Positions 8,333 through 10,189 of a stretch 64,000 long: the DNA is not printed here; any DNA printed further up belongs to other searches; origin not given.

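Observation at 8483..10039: Unusual architecture: ankyrin repeats fused to a single ClpA/ClpB-D1-like AAA+ module, lacking Clp N-domain, D2 and middle domain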

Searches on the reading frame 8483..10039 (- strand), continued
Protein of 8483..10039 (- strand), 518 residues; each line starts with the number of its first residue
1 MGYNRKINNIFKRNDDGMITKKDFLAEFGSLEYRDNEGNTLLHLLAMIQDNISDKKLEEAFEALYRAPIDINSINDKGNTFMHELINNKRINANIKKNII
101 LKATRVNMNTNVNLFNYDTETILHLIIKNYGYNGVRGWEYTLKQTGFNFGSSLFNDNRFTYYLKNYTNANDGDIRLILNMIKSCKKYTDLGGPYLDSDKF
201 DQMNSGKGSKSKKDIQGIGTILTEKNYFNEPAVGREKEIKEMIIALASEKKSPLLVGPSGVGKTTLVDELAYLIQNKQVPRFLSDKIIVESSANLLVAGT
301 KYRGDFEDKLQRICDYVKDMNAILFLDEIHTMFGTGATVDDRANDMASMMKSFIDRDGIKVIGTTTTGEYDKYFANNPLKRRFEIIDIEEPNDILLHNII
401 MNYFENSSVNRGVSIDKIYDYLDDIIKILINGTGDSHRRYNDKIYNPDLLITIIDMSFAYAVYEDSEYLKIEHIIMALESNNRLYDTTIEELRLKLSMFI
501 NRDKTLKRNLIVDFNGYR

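Call 65: search_protein_families(library=pfam, proteins=[P0271, P0273, P0276, P0285, P0315, P0311, P0328, P0330, P0339, P0322], max_evalue=0.0001)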
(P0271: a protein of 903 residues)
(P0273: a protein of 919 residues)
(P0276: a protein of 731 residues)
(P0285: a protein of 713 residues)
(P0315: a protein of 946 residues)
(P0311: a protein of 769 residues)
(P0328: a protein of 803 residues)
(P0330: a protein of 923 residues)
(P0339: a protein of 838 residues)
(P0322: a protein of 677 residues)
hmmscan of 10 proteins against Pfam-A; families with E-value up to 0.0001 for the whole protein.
P0271 (903 aa): 8 families
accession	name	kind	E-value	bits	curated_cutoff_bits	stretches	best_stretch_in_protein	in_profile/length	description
PF13857.12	Ank_5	-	1.3e-16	61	27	1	104-157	6-54/56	Ankyrin repeats (many copies)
PF13637.12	Ank_4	-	2e-15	57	22.7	0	298-323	19-43/50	Ankyrin repeats (many copies)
PF12796.13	Ank_2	-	4.6e-14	53.2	27.3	0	58-149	12-90/90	Ankyrin repeats (3 copies)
PF00004.35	AAA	-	2.6e-13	51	21.2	1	639-771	2-127/131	ATPase family associated with various cellular activities (AAA)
PF20703.3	nSTAND1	-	9e-07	29.3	27.1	1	618-809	17-217/379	Novel STAND NTPase 1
PF05621.17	TniB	-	3.2e-06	27.2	22.4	0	688-772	101-184/189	Bacterial TniB protein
PF13191.12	AAA_16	-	8.1e-06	26.9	32.6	0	618-662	3-51/167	AAA ATPase domain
PF13401.12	AAA_22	-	3e-05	24.8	27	0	634-748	4-121/130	AAA domain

P0273 (919 aa): 6 families
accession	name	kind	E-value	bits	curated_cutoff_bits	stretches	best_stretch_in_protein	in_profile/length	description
PF00004.35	AAA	-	8.7e-12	46.1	21.2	1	654-772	2-114/131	ATPase family associated with various cellular activities (AAA)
PF12796.13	Ank_2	-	1.4e-11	45.2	27.3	0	55-131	11-74/90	Ankyrin repeats (3 copies)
PF13637.12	Ank_4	-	1.4e-06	28.9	22.7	0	53-89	9-44/50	Ankyrin repeats (many copies)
PF13191.12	AAA_16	-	5.1e-05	24.3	32.6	1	633-684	3-57/167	AAA ATPase domain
PF20720.3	nSTAND3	-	6e-05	23.2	27.2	1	648-780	15-127/155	Novel STAND NTPase 3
PF07728.20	AAA_5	-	9e-05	22.9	22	0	654-731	3-77/139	AAA domain (dynein-related subfamily)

P0276 (731 aa): 7 families
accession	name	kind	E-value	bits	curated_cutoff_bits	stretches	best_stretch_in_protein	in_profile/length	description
PF00004.35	AAA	-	8.9e-12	46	21.2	1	464-597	2-128/131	ATPase family associated with various cellular activities (AAA)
PF13637.12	Ank_4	-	2.1e-09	37.8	22.7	0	95-130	11-43/50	Ankyrin repeats (many copies)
PF12796.13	Ank_2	-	2.9e-07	31.4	27.3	0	71-152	21-89/90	Ankyrin repeats (3 copies)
PF13857.12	Ank_5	-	3.4e-07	30.9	27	0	302-358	5-55/56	Ankyrin repeats (many copies)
PF05621.17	TniB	-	1.2e-05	25.3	22.4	0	533-598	122-185/189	Bacterial TniB protein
PF20720.3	nSTAND3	-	1.8e-05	24.9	27.2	1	456-589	13-126/155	Novel STAND NTPase 3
PF07728.20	AAA_5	-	9.3e-05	22.9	22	0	464-541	3-77/139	AAA domain (dynein-related subfamily)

P0285 (713 aa): 4 families
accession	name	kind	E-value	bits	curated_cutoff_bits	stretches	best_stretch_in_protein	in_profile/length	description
PF00004.35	AAA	-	1.2e-12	48.8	21.2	1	456-568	2-110/131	ATPase family associated with various cellular activities (AAA)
PF13191.12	AAA_16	-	4.1e-05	24.6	32.6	0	435-476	3-48/167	AAA ATPase domain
PF07728.20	AAA_5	-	5.7e-05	23.6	22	0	456-532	3-76/139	AAA domain (dynein-related subfamily)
PF05621.17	TniB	-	7.6e-05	22.7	22.4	0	446-473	28-56/189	Bacterial TniB protein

P0315 (946 aa): 2 families
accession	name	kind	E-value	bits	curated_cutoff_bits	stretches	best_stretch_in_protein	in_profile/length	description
PF00004.35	AAA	-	5.4e-11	43.5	21.2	1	684-815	2-126/131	ATPase family associated with various cellular activities (AAA)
PF20703.3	nSTAND1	-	6.5e-05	23.2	27.1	0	663-833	17-200/379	Novel STAND NTPase 1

P0311 (769 aa): 21 families
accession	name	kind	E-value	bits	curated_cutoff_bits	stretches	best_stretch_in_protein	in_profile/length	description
PF00004.35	AAA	-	1e-30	107.3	21.2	2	493-625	1-128/131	ATPase family associated with various cellular activities (AAA)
PF05729.18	NACHT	-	3.6e-16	59.9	26.7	2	217-259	3-45/167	NACHT domain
PF13191.12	AAA_16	-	5e-16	60.1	32.6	2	472-515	2-49/167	AAA ATPase domain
PF05621.17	TniB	-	5.8e-14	52.4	22.4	0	492-629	37-184/189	Bacterial TniB protein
PF20703.3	nSTAND1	-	1.1e-09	38.9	27.1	0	197-350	17-179/379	Novel STAND NTPase 1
PF12775.13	AAA_7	-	1.3e-09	38.3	25.8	0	481-571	24-110/181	P-loop containing dynein motor region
PF13401.12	AAA_22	-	2.5e-09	38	27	0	215-303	6-97/130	AAA domain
PF01637.24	ATPase_2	-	4e-09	37.1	33.2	1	474-658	3-208/225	ATPase domain predominantly from Archaea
PF07728.20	AAA_5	-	1.1e-08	35.6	22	0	493-572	2-77/139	AAA domain (dynein-related subfamily)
PF20720.3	nSTAND3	-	1e-07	32.2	27.2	0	489-644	16-152/155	Novel STAND NTPase 3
PF20030.5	bpMoxR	-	9.3e-07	28.6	27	0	472-522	14-63/205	MoxR domain in the MoxR-vWA-beta-propeller ternary systems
PF08477.19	Roc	-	1.1e-06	29.3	27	0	493-513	2-22/119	Ras of Complex, Roc, domain of DAPkinase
PF13173.12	AAA_14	-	1.6e-06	28.6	27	0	491-586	3-77/129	AAA domain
PF01078.27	Mg_chelatase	-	2.2e-06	27.7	20.3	0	469-532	2-65/207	Magnesium chelatase, subunit ChlI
PF13481.12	AAA_25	-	1.1e-05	25.7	27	0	474-518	17-61/195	AAA domain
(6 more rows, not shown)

P0328 (803 aa): 4 families
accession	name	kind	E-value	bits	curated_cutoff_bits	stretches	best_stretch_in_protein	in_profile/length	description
PF00004.35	AAA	-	1.2e-13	52.1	21.2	1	528-658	3-124/131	ATPase family associated with various cellular activities (AAA)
PF05621.17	TniB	-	4.3e-07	30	22.4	0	581-663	109-185/189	Bacterial TniB protein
PF20703.3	nSTAND1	-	5.3e-07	30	27.1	1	507-681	18-203/379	Novel STAND NTPase 1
PF13191.12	AAA_16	-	6.4e-06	27.2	32.6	0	506-546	3-48/167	AAA ATPase domain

P0330 (923 aa): 25 families
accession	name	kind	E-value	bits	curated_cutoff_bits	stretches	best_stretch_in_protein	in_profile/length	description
PF00004.35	AAA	-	1.2e-31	110.3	21.2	2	494-622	1-119/131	ATPase family associated with various cellular activities (AAA)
PF01434.24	Peptidase_M41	-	1e-28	100.9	29.9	1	721-902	4-189/191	Peptidase family M41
PF05621.17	TniB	-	1.4e-18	67.4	22.4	2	485-632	29-186/189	Bacterial TniB protein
PF13191.12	AAA_16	-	1.3e-15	58.7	32.6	2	473-520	3-60/167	AAA ATPase domain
PF13401.12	AAA_22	-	1.5e-14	54.9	27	2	226-326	4-110/130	AAA domain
PF13173.12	AAA_14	-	1.6e-14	54.5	27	2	492-609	3-109/129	AAA domain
PF17871.7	AAA_lid_9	-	4.4e-12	46.3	22.8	2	637-723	4-90/104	AAA lid domain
PF20703.3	nSTAND1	-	1.5e-11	45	27.1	1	463-669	7-219/379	Novel STAND NTPase 1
PF07728.20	AAA_5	-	2.9e-11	44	22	0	229-361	1-115/139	AAA domain (dynein-related subfamily)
PF01637.24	ATPase_2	-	8e-11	42.6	33.2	0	549-670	96-216/225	ATPase domain predominantly from Archaea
PF05729.18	NACHT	-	2.1e-09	37.9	26.7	0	493-532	2-42/167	NACHT domain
PF00308.24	Bac_DnaA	-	1.4e-07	32.3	23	0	230-327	37-126/162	Bacterial DnaA ATPAse domain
PF03193.22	RsgA_GTPase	-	9.5e-07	29.2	30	0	181-250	62-129/174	RsgA GTPase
PF05272.17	VapE-like_dom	-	3.3e-06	27.2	25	0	230-300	54-125/217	Virulence-associated protein E-like domain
PF13245.12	AAA_19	-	4.1e-06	27.4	25.1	0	487-518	7-38/134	AAA domain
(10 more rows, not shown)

P0339 (838 aa): 6 families
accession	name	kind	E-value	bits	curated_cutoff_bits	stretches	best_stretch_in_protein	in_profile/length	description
PF00004.35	AAA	-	3.7e-15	57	21.2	1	556-687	2-124/131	ATPase family associated with various cellular activities (AAA)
PF13191.12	AAA_16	-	9.3e-07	29.9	32.6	0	535-588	3-63/167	AAA ATPase domain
PF20703.3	nSTAND1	-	7.7e-06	26.2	27.1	1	536-704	18-197/379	Novel STAND NTPase 1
PF05621.17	TniB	-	3.4e-05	23.8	22.4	0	612-692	108-185/189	Bacterial TniB protein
PF07724.20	AAA_2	-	4.6e-05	24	27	0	552-677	3-113/166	AAA domain (Cdc48 subfamily)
PF13481.12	AAA_25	-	9.8e-05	22.5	27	0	537-580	18-61/195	AAA domain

P0322 (677 aa): 1 family
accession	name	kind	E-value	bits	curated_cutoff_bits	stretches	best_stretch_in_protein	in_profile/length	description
PF00004.35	AAA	-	6.6e-12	46.5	21.2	1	410-528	1-113/131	ATPase family associated with various cellular activities (AAA)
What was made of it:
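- Relatives carry 2-3 tandem ANK modules (P0271, P0273, P0276; call 65). A relative is fused to an M41 peptidase (call 65).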

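Call 66: search_solved_structures(query=window:8483-10039:-, max_evalue=10, show_alignments=0)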
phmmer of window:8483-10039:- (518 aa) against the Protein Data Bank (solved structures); distinct sequences matched with E-value up to 10: 90 (the best 60 are shown).
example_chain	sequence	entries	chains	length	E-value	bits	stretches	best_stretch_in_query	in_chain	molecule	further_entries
1ksf_X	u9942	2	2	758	2e-37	132.2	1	191-392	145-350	ATP-DEPENDENT CLP PROTEASE ATP-BINDING SUBUNIT CLPA | ClpA protein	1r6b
6w1z_A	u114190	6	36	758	2.6e-37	131.8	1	191-392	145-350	ATP-dependent Clp protease ATP-binding subunit ClpA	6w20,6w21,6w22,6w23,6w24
7uiv_A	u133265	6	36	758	4.3e-37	131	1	192-392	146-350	ATP-dependent Clp protease ATP-binding subunit ClpA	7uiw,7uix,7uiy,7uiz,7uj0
6uqe_A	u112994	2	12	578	3e-35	125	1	230-392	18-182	ATP-dependent Clp protease ATP-binding subunit ClpA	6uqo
3j3s_A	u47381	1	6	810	5.8e-35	124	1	225-415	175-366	Negative regulator of genetic competence ClpC/MecB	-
3j3t_A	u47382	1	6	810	2e-34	122.2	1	225-415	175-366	Negative regulator of genetic competence ClpC/MecB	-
3j3r_A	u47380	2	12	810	3.9e-34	121.3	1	225-415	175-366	Negative regulator of genetic competence ClpC/MecB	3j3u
7abr_A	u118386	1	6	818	4e-34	121.3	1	225-415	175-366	Negative regulator of genetic competence ClpC/MecB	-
6em9_A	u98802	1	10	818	1.8e-33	119.2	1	178-398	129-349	ATP-dependent Clp protease ATP-binding subunit ClpC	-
6em8_A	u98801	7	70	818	1.8e-33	119.2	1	178-398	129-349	ATP-dependent Clp protease ATP-binding subunit ClpC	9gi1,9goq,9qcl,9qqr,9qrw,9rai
9if4_A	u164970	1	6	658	2.5e-32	115.3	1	230-393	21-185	ATP-dependent Clp protease ATP-binding subunit ClpC1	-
6emw_E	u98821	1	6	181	2.5e-32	115.3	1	225-391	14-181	ATP-dependent Clp protease ATP-binding subunit ClpC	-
8a8u_A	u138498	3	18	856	3.9e-32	114.7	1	230-393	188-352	ATP-dependent Clp protease ATP-binding subunit ClpC1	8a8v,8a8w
8xon_S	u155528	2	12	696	5.5e-32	114.2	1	229-392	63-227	NDP-hexose 4-ketoreductase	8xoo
6dju_A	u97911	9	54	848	5.8e-32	114.1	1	229-415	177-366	Chaperone protein ClpB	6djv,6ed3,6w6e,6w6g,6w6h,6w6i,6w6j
9lur_A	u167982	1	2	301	0.0066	18.3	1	235-395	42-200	ESX-1 secretion system protein EccA1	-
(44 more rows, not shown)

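Call 76: search_dna_similar(query=window:8483-10039:-, collection=phages, mode=protein, max_rows=8)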
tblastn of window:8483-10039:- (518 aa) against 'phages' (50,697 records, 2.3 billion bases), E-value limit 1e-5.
Records with a match: 174; places in all: 174; records where one place covers at least 80% of the query: 0.
Best place of each record, by identity: <60% 174.
By first word of the organism name: Bacteriophage 35; Escherichia 33; Listeria 18; Klebsiella 11; Pseudomonas 11; Salmonella 10; Erwinia 8; Vibrio 7; Acinetobacter 6; uncultured 6; and 12 more.
By host as written in the record: - 58; Listeria monocytogenes 18; Escherichia coli 10; Pseudomonas aeruginosa PAO1 5; Klebsiella pneumoniae 5; Staphylococcus aureus 4; Salmonella enterica subsp. enterica serovar Typhimurium 4; Escherichia coli O157:H7 3; and 47 more.
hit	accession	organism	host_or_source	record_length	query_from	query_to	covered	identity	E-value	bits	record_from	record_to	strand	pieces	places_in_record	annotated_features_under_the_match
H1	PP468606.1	Staphylococcus phage SpP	Staphylococcus saprophyticus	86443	215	510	57%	31.6%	2e-27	123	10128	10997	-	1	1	hypothetical protein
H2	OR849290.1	Listeria phage LM 4-14-1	Listeria monocytogenes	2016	217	495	54%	31.8%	1e-25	116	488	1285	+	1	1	record has no annotation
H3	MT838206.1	Bacteriophage sp.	human fecal samples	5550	230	495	51%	33.2%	2e-26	119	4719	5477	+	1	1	record has no annotation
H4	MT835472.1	Bacteriophage sp.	human fecal samples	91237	230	495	51%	33.2%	4e-26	119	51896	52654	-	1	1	record has no annotation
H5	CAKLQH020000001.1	Acinetobacter phage MD-2021a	not known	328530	196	510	61%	27.9%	2e-23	110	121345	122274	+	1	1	clpV1: chaperone clpB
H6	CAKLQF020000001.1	Acinetobacter phage MD-2021a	not known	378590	196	510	61%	27.9%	2e-23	110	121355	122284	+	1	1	clpV1: chaperone clpB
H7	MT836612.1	Bacteriophage sp.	human fecal samples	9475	219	459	47%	36.4%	3e-29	128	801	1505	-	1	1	record has no annotation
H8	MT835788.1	Bacteriophage sp.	human fecal samples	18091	140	392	49%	34.6%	3e-28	125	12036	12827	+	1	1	record has no annotation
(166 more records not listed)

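Call 77: search_dna_similar(query=window:8483-10039:-, collection=plasmids, mode=protein, max_rows=8)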
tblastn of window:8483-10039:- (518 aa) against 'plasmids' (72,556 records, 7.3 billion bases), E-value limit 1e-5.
Records with a match: 2240; places in all: 2371; records where one place covers at least 80% of the query: 0.
Best place of each record, by identity: <60% 2240.
By first word of the organism name: Klebsiella 1107; Ralstonia 130; Escherichia 114; Enterobacter 86; Listeria 77; Enterococcus 57; Rhizobium 56; Lactiplantibacillus 49; Acinetobacter 47; Lactococcus 24; and 131 more.
By predicted mobility (MOB-suite, as given by PLSDB): conjugative 1085; non-mobilizable 743; mobilizable 412.
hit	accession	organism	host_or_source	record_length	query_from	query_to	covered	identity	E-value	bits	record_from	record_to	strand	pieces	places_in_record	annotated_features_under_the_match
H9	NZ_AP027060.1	Haliovirga abyssi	-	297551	230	479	48%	36.4%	1e-27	125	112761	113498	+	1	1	clpB: ATP-dependent chaperone ClpB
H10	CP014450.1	Enterococcus faecium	Homo sapiens,feces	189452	138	391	49%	35.4%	6e-26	120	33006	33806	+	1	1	ATP-dependent Clp protease ATP-binding subunit | clpL: ATP-dependent protease ClpL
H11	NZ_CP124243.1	Yersinia enterocolitica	-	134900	222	490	52%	33.2%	1e-26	122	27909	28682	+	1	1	tssH: type VI secretion system ATPase TssH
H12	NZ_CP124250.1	Yersinia enterocolitica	-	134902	222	490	52%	33.2%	1e-26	122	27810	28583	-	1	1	tssH: type VI secretion system ATPase TssH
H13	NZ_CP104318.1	Streptomyces angustmyceticus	whole organism,soil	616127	229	497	52%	32.5%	1e-20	103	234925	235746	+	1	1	clpB: ATP-dependent chaperone ClpB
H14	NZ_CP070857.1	Lactococcus cremoris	bacterial isolate,fermented cabbage ...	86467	147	391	47%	35.5%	4e-25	117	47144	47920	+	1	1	clpL: ATP-dependent protease ClpL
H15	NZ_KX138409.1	Lactococcus lactis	-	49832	147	391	47%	35.5%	1e-24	116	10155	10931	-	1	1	clpL: ATP-dependent protease ClpL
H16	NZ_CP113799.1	Rhodococcus pyridinivorans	sediment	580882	231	497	52%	32.4%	4e-26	120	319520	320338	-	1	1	clpB: ATP-dependent chaperone ClpB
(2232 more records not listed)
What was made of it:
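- Tried and rejected: Phage and plasmid records match only through the D1 of ordinary two-ring Clp genes, with 0 records covering at least 80% of the query (calls 76, 77).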

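Call 78: get_annotated_region(hit=H1, flank=2500)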
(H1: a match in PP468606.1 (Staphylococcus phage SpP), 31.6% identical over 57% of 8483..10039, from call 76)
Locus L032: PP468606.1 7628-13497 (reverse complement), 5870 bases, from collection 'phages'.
description: Staphylococcus phage SpP, complete genome.
organism: Staphylococcus phage SpP (NCBI taxid 3138563)
taxonomy: Viruses; Duplodnaviria; Heunggongvirae; Uroviricota; Caudoviricetes; Sextaecvirus
host: Staphylococcus saprophyticus; source: sewage; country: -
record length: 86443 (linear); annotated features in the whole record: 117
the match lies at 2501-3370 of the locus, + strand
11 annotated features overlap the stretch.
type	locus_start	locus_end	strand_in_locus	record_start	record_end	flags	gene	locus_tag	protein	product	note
CDS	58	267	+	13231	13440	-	-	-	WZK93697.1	hypothetical protein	-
CDS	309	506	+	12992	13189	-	-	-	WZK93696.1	hypothetical protein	-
CDS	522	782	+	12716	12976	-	-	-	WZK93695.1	hypothetical protein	-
CDS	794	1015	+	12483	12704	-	-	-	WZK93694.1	hypothetical protein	-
CDS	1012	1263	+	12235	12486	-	-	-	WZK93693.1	hypothetical protein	-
CDS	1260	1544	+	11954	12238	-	-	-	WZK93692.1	hypothetical protein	-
CDS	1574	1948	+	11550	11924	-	-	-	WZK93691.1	hypothetical protein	-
CDS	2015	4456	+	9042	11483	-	-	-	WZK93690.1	hypothetical protein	-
CDS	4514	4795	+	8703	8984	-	-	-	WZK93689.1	hypothetical protein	-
CDS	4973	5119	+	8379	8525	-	-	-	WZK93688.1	hypothetical protein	-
CDS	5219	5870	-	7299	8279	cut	-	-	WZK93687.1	integrase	-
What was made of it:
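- Tried and rejected: The best phage hit is an 813-aa gene (call 78).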
